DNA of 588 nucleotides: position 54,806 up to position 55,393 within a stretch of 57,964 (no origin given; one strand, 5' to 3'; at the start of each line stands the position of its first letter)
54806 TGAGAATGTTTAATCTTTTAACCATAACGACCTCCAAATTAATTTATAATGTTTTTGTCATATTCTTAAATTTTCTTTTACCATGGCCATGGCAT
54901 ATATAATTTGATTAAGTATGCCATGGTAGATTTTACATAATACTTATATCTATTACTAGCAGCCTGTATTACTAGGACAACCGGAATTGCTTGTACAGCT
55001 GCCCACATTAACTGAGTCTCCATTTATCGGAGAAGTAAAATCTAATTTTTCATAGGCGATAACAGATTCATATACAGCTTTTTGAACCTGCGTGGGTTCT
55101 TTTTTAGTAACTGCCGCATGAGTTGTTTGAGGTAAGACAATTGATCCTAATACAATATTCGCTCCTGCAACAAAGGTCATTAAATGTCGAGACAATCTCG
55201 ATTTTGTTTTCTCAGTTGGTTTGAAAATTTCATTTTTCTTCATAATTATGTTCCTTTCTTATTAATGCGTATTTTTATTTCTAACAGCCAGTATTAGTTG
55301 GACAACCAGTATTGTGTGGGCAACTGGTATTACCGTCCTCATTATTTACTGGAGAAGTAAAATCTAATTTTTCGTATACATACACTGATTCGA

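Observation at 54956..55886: Precursor leaders look like Sec/Tat signal peptides or membrane anchors rather than classical RiPP leaders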

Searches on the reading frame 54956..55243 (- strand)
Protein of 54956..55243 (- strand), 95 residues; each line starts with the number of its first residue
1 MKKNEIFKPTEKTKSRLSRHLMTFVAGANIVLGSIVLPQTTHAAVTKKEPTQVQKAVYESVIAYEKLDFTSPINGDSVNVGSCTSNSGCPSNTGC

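Call 5: search_protein_families(library=ncbifam, proteins=[window:54956-55243:-], max_evalue=0.1)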
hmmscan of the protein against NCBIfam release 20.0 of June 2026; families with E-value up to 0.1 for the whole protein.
window:54956-55243:- (95 aa): 0 families

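Call 6: search_protein_families(library=pfam, proteins=[window:54956-55243:-], max_evalue=0.1)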
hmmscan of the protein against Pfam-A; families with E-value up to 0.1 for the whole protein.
window:54956-55243:- (95 aa): 0 families

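Call 7: find_homologous_proteins(query=A1, max_evalue=0.01)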
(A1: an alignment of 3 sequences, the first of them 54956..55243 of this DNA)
Query A1 (3 sequences) (95 aa, profile of the alignment): 3 proteins with E <= 0.01 among 35 candidates.
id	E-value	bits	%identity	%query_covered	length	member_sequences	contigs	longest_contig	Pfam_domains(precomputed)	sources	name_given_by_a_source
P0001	6.2e-52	192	64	100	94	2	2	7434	-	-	-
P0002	5.8e-51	188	63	100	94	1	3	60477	-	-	-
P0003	7.4e-50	185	100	100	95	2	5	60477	-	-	-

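Call 8: find_encoding_contigs(protein=P0003, flank=10000, max_places=10)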
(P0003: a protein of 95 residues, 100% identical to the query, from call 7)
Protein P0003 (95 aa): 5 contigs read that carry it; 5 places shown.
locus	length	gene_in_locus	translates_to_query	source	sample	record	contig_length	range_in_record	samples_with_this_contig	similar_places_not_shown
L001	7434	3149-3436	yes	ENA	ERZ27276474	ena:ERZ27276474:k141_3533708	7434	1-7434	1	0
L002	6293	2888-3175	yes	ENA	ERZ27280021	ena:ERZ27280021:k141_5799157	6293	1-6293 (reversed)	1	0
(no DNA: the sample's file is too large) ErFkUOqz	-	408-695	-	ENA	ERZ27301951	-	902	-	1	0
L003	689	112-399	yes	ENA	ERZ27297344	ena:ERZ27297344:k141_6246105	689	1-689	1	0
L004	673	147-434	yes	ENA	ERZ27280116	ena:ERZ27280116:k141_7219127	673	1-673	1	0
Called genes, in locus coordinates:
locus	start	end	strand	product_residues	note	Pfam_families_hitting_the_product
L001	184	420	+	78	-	PF01934:HepT-like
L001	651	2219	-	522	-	-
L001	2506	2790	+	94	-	-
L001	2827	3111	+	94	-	-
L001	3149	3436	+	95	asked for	-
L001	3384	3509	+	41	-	-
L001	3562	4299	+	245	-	-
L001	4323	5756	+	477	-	PF04055:Radical_SAM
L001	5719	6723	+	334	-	-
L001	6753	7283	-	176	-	-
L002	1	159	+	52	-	?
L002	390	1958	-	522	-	-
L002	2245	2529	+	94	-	-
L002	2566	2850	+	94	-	-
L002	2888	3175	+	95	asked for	-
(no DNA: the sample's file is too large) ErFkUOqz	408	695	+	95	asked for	-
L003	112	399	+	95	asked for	-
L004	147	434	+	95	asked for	-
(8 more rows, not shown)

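Call 73: search_protein_representatives(alignment_id=A1)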
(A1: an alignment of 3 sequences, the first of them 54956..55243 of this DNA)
Query: 3 sequences, 94 profile positions. Proteins with E-value up to 0.001 (for the whole library): 1; up to 1e-10: 1; up to 1e-30: 1. The best 1 are listed.
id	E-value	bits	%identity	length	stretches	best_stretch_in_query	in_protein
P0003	2.4e-50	184.9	-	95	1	1-94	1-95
